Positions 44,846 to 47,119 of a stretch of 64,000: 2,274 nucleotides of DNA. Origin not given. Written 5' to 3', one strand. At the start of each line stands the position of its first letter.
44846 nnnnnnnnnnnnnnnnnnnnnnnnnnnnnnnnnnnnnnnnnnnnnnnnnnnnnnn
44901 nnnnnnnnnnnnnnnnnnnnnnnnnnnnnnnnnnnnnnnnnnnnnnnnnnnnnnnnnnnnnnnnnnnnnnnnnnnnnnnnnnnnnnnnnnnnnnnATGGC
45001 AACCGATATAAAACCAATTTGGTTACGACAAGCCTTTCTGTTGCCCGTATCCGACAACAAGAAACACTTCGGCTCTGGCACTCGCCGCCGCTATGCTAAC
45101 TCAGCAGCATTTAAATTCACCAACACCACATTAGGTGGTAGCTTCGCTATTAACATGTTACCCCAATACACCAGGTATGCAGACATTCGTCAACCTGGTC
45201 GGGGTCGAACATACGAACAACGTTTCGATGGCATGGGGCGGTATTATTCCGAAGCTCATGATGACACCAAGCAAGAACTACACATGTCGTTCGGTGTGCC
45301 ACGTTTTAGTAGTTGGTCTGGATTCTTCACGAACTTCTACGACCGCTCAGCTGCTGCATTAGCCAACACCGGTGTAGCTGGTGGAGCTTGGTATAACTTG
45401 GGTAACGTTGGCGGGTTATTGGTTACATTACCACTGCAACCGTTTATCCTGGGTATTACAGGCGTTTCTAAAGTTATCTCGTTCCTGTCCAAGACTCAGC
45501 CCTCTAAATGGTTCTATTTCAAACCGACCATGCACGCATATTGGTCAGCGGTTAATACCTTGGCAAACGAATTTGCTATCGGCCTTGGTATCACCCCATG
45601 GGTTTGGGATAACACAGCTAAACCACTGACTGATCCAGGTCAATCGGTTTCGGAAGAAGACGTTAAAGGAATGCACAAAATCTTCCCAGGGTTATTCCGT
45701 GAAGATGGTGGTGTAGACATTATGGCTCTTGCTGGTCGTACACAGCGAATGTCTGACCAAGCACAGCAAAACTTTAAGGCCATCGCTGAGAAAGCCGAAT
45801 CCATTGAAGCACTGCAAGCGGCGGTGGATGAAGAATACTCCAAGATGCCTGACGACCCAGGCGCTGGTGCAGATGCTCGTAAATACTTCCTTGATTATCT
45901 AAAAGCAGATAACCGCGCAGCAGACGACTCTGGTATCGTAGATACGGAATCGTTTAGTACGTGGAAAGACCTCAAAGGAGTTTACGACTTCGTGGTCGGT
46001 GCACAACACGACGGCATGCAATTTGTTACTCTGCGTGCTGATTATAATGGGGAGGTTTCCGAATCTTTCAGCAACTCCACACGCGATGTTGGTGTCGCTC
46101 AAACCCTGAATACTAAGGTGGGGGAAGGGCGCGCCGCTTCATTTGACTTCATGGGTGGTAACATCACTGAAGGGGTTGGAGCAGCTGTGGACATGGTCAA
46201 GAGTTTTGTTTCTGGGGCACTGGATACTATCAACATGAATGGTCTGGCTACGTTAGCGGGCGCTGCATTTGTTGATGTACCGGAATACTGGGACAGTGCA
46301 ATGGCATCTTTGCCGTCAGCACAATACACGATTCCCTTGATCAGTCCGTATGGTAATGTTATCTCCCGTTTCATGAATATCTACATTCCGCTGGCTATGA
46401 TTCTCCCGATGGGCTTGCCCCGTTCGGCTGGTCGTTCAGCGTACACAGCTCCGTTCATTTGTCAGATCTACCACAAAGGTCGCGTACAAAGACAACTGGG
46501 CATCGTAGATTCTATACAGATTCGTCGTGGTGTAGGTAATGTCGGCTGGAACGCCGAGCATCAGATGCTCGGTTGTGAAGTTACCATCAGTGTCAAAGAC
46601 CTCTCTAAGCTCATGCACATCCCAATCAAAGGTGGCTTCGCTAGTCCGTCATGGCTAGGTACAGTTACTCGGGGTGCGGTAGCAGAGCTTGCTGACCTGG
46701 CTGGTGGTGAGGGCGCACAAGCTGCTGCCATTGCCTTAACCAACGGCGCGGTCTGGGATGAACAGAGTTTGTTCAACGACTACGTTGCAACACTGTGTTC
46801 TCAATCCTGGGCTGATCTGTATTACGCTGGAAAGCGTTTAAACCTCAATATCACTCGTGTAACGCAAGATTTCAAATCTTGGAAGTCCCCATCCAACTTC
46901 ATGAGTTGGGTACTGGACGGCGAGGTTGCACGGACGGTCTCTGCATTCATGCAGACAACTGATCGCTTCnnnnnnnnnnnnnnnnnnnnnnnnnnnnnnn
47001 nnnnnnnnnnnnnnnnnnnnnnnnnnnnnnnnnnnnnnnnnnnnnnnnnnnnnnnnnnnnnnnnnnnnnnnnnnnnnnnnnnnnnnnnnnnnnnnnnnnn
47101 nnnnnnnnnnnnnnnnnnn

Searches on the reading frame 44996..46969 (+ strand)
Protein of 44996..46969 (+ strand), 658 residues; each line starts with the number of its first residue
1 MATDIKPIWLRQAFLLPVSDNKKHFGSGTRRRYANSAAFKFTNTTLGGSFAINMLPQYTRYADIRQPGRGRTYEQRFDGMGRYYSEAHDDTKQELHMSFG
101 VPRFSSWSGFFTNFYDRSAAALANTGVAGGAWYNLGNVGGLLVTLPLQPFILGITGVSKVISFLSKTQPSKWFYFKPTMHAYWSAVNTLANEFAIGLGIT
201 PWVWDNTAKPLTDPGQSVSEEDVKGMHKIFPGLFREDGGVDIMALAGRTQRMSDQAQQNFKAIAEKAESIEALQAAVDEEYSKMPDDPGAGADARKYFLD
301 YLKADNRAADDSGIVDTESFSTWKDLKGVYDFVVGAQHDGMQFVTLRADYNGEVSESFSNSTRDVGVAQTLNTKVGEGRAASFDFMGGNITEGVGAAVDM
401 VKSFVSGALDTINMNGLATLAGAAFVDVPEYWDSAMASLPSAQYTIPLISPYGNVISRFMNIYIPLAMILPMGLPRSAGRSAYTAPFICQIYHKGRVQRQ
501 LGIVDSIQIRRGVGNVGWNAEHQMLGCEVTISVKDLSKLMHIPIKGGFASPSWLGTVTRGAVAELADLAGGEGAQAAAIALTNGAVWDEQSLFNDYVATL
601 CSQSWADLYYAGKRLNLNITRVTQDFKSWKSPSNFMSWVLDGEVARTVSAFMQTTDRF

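Call 42: search_protein_families(library=pfam, proteins=[window:44996-46969:+], max_evalue=0.001)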
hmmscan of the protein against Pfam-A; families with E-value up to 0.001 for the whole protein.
window:44996-46969:+ (658 aa): 0 families

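Call 59: search_protein_families(library=phrogs, proteins=[window:44996-46969:+], max_evalue=0.00001)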
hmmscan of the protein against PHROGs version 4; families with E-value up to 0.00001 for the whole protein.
window:44996-46969:+ (658 aa): 2 families
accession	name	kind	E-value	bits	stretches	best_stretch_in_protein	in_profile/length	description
phrog_3181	-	unknown function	1.4e-251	837.9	2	315-657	384-702/703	-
phrog_20401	-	head and packaging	1.2e-18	68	1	346-542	205-407/473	virion structural protein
